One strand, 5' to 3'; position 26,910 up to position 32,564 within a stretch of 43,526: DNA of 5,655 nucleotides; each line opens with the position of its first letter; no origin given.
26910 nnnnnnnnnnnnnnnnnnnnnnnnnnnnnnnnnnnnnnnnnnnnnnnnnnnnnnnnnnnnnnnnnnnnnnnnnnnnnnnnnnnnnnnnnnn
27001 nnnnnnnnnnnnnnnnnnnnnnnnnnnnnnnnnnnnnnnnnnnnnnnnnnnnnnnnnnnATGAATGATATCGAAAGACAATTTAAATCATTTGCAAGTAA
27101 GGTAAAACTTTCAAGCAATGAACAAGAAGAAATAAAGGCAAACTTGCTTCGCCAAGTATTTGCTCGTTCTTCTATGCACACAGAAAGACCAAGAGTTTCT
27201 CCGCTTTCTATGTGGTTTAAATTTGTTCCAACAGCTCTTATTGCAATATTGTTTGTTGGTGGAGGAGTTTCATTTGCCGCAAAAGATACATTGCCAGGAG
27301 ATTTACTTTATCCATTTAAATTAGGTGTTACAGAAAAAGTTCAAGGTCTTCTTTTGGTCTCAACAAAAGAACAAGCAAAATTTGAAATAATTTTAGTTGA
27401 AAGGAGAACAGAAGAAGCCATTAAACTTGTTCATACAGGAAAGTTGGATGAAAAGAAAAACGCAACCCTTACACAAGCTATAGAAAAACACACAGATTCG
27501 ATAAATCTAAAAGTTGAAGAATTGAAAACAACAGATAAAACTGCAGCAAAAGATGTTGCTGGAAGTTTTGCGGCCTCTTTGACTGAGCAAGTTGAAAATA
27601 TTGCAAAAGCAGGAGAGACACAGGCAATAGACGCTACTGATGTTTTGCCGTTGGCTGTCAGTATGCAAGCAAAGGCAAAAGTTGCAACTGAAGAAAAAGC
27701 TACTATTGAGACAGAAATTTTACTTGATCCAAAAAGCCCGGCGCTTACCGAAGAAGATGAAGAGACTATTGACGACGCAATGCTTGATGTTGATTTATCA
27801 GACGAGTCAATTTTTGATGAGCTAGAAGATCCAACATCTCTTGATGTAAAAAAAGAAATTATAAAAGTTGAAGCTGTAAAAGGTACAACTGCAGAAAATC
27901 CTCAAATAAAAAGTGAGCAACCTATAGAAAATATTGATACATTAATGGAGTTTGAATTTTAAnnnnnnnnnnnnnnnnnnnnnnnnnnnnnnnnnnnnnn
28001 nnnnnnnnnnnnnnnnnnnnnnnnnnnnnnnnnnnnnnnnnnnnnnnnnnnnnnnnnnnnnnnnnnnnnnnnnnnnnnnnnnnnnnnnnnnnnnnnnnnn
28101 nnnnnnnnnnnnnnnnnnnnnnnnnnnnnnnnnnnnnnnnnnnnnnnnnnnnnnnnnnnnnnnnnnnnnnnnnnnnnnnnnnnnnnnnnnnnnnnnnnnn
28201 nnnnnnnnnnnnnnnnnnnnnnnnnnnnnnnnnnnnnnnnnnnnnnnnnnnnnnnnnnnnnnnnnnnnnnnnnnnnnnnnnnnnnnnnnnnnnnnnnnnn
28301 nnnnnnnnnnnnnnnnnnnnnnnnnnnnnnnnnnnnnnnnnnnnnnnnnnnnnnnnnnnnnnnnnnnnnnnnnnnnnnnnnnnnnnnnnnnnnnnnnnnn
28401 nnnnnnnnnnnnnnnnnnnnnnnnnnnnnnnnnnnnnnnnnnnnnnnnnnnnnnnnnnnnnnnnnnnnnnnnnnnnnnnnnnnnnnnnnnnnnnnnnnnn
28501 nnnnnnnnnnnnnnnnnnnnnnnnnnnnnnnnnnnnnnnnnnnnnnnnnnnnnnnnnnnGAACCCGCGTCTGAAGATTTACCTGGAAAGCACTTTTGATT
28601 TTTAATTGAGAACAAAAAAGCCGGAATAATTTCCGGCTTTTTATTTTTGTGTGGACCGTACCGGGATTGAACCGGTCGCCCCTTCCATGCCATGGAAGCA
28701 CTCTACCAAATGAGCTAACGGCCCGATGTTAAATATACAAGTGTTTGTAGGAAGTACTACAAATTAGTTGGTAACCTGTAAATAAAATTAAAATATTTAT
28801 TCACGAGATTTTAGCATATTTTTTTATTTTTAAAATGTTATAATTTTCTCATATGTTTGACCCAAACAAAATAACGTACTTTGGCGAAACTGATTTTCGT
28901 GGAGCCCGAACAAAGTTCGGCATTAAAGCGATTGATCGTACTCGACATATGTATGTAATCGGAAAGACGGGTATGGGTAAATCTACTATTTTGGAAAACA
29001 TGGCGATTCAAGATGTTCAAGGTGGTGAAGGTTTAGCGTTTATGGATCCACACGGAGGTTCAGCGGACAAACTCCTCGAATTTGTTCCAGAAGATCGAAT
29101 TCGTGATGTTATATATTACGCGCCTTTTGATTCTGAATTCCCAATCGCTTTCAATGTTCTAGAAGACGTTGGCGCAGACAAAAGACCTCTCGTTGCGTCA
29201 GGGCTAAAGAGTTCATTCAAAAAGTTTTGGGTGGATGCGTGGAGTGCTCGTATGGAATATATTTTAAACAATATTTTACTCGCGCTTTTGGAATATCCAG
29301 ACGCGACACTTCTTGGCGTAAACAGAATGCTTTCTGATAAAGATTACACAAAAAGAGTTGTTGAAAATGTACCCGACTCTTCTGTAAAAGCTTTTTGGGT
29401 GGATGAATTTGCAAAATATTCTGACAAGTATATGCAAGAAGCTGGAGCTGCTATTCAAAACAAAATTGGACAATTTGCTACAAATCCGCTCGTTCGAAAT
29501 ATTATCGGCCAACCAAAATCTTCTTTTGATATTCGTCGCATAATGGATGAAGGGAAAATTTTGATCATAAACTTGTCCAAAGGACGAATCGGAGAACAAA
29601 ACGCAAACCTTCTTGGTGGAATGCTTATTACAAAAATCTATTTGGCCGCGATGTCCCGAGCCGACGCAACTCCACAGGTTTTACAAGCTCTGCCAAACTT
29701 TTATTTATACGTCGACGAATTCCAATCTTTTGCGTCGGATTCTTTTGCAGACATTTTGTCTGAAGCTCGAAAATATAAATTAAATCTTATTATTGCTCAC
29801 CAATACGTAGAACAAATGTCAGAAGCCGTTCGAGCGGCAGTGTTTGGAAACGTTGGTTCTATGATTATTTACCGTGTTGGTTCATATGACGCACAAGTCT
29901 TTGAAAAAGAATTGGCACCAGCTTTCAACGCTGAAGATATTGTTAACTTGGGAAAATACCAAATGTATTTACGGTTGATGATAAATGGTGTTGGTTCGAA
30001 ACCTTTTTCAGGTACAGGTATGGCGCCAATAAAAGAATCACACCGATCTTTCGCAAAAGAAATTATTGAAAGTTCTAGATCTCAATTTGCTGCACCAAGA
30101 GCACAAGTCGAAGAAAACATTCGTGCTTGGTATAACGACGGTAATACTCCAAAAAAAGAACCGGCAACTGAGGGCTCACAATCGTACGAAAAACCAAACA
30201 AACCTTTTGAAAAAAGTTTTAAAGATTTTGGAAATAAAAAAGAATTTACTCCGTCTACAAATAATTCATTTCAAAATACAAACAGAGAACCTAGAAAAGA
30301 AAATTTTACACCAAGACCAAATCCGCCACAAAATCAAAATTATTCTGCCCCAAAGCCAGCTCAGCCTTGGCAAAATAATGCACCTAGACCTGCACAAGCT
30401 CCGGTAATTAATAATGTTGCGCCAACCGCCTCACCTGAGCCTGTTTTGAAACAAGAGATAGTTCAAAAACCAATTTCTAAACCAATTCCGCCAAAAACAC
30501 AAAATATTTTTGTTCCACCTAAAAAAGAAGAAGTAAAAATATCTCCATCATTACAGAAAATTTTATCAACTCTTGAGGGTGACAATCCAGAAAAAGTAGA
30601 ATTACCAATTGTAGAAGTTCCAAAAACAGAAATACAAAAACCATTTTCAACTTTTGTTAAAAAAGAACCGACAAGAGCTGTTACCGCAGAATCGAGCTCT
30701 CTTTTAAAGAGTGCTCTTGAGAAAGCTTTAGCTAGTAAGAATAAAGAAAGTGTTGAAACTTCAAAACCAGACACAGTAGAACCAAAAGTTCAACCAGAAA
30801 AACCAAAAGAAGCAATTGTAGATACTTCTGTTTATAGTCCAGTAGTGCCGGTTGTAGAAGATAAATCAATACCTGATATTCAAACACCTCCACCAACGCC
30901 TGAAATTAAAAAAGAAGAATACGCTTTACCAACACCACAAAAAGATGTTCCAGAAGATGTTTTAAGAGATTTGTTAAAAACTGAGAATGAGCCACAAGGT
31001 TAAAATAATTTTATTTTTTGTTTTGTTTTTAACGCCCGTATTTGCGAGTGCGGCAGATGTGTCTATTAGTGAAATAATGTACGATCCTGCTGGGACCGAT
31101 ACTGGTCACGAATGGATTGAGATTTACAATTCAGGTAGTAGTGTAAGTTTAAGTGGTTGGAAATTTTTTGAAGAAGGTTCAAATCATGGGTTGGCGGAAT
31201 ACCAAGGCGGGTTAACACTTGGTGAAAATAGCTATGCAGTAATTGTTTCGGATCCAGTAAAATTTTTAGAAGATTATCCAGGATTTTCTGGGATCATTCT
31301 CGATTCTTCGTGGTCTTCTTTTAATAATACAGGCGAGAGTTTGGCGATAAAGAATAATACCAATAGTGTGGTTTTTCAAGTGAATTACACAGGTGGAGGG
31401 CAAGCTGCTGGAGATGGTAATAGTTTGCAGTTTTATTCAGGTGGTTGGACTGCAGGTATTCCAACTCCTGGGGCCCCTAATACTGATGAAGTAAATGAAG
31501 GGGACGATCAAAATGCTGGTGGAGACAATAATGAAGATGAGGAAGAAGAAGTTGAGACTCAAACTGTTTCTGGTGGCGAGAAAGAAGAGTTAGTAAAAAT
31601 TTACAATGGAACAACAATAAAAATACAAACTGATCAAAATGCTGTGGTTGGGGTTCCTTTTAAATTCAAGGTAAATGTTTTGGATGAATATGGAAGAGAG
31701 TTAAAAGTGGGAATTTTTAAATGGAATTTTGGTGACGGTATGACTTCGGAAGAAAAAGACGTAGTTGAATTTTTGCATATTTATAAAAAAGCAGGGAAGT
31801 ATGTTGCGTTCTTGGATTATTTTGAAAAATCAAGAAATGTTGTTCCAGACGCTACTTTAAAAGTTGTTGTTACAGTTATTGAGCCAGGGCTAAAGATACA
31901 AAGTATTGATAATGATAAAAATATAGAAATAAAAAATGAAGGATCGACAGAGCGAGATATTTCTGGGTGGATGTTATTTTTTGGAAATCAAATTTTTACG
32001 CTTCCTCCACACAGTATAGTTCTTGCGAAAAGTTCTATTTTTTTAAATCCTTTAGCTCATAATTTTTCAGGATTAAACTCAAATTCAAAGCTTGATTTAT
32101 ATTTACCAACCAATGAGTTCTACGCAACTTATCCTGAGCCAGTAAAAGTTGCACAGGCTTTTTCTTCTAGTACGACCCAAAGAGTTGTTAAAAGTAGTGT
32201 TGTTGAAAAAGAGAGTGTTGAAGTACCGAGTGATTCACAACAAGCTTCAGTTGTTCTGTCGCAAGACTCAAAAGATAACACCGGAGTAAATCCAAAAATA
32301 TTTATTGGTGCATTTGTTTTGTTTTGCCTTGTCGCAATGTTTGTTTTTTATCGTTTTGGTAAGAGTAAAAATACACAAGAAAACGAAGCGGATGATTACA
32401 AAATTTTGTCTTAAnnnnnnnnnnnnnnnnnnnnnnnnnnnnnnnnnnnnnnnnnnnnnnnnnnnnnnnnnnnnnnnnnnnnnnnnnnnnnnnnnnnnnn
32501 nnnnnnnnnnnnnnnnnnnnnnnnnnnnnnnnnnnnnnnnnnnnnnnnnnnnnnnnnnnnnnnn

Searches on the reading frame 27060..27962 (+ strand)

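Call 27: search_protein_families(library=pfam, proteins=[window:27060-27962:+])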
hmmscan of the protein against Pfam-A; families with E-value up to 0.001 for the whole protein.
window:27060-27962:+ (300 aa): 1 family
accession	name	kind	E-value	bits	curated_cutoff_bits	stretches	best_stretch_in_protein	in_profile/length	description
PF18915.5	DUF5667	-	0.00041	21.2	27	1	77-165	2-87/99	Domain of unknown function (DUF5667)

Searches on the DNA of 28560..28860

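Call 55: search_rna_families(source=window, start=28560, end=28860, threshold=evalue, max_evalue=1, show_alignments=1)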
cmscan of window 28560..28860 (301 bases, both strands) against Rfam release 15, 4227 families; matches with E-value up to 1: 16.
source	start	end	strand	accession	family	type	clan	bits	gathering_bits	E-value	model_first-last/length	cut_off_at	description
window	28652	28724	-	RF00005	tRNA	Gene; tRNA;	CL00001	53.8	29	4.2e-11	1-71/71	no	tRNA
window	28612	28720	-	RF02901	AaHKsRNA41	Gene; sRNA;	-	24.6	97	0.00074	1-187/187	no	Aggregatibacter sRNA 41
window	28607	28830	-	RF02053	STnc430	Gene; sRNA;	-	23.9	47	0.094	1-162/162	no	Enterobacterial sRNA STnc430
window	28586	28644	-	RF02394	sau-63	Gene; sRNA;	-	22.8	100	0.033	1-98/98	no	Staphylococcus sRNA sau-63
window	28607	28688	-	RF02029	sraA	Gene; sRNA;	-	21.4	56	0.43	1-95/95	no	sraA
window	28603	28675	-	RF00121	MicC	Gene; sRNA;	-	20.7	90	0.75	1-123/123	no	MicC RNA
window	28582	28648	+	RF01485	rli61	Cis-reg;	-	20.5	50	0.18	1-106/106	no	Listeria sRNA rli61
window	28585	28677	-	RF01770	rimP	Cis-reg; leader;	-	19.7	47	0.59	1-102/102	no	Gammaprotebacteria rimP leader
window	28586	28650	+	RF01770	rimP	Cis-reg; leader;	-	19.1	47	0.78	1-102/102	no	Gammaprotebacteria rimP leader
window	28577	28649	+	RF02059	STnc50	Gene; sRNA;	-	18.8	55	0.97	1-84/84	no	Salmonella enterica sRNA STnc40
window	28612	28718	-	RF02891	AgrB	Gene; antisense;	-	18.4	40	0.88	1-84/84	no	ArsR-gov region gene B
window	28613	28732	-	RF00512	Leu_leader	Cis-reg; leader;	-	18.3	50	0.18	1-148/148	no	Leucine operon leader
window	28613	28653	-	RF02702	AgvB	Gene; sRNA;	-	18.1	56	0.37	1-62/62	no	Anti GcvB sRNA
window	28611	28695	-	RF00506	Thr_leader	Cis-reg; leader;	-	17.3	55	0.63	1-118/118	no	Threonine operon leader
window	28560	28645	+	RF02901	AaHKsRNA41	Gene; sRNA;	-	14.2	97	0.48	89-187/187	5'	Aggregatibacter sRNA 41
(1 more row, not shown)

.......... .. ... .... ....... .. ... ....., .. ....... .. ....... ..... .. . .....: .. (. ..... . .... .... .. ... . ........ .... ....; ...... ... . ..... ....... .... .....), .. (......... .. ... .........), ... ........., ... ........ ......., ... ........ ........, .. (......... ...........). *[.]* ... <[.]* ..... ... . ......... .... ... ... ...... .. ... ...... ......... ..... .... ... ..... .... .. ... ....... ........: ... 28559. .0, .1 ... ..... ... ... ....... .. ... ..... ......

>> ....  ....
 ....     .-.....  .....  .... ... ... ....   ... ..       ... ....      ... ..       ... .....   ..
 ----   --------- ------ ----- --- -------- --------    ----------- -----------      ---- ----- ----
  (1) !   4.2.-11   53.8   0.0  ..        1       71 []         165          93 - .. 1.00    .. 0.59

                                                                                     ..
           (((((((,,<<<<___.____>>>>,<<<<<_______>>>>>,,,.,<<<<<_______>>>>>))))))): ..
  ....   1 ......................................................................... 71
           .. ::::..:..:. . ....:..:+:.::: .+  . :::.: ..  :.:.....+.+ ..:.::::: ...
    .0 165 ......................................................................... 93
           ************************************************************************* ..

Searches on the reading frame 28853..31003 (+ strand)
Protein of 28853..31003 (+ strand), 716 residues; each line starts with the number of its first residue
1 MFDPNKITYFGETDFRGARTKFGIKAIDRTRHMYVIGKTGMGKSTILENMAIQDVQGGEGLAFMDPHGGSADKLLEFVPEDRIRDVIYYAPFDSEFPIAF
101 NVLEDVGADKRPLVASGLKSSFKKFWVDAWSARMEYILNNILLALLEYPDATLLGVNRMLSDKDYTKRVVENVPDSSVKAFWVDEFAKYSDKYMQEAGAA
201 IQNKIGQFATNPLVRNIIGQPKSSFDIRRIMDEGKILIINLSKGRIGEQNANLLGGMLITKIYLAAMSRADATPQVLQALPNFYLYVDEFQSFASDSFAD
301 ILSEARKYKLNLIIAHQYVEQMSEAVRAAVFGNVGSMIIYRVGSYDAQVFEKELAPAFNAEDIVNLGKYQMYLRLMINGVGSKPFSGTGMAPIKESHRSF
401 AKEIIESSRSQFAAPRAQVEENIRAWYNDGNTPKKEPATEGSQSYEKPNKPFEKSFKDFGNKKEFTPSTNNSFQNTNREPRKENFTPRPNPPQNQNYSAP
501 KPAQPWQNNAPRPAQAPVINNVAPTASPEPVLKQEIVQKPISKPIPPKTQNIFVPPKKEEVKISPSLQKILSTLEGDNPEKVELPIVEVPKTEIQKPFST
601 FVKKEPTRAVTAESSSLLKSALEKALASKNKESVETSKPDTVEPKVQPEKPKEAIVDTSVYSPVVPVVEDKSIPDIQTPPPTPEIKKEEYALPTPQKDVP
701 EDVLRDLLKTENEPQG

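Call 19: find_encoding_contigs(protein=window:28853-31003:+, flank=10000, max_places=10)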
Protein window:28853-31003:+ (716 aa): no gene with exactly this product is on record in the collection.

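Call 27: search_protein_families(library=pfam, proteins=[window:28853-31003:+])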
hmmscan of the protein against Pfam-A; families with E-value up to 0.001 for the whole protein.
window:28853-31003:+ (716 aa): 4 families
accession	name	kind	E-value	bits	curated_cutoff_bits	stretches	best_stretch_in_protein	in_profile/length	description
PF10412.15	TrwB_AAD_bind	-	1.1e-05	24.9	20.5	1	29-341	14-309/387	Type IV secretion-system coupling protein DNA-binding domain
PF02534.20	T4SS-DNA_transf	-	6.4e-05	22.4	20.1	1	22-325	44-347/468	Type IV secretory system Conjugative DNA transfer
PF13401.12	AAA_22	-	0.00051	20.8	27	0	30-76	5-52/130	AAA domain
PF12696.13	TraG-D_C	-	0.00063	20.1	22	0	283-342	2-66/126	TraM recognition site of TraD and TraG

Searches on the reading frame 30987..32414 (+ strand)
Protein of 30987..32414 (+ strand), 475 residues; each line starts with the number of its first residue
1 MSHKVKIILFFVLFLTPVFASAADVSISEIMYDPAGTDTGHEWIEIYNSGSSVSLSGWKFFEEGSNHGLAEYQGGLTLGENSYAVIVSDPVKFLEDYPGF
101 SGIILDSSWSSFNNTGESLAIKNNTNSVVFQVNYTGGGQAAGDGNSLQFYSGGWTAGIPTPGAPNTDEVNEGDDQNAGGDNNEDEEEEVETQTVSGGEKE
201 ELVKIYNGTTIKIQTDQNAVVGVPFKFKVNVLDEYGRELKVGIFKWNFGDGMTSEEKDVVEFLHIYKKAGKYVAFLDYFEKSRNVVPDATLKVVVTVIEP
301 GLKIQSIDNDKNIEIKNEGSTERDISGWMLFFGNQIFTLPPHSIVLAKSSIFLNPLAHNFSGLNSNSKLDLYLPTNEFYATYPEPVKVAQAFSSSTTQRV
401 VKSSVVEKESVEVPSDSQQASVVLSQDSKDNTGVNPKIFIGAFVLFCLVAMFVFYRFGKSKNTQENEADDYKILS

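Call 27: search_protein_families(library=pfam, proteins=[window:30987-32414:+])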
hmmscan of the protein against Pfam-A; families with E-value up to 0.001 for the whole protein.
window:30987-32414:+ (475 aa): 3 families
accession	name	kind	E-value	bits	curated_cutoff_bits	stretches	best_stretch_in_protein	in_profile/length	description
PF00932.25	LTD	-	5.4e-19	69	34.3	1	21-135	4-108/109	Lamin Tail Domain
PF18911.6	PKD_4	-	6.2e-06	26.6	27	1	211-274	6-64/85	PKD domain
PF00801.26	PKD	-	0.00061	20.2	23.5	0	244-273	32-60/80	PKD domain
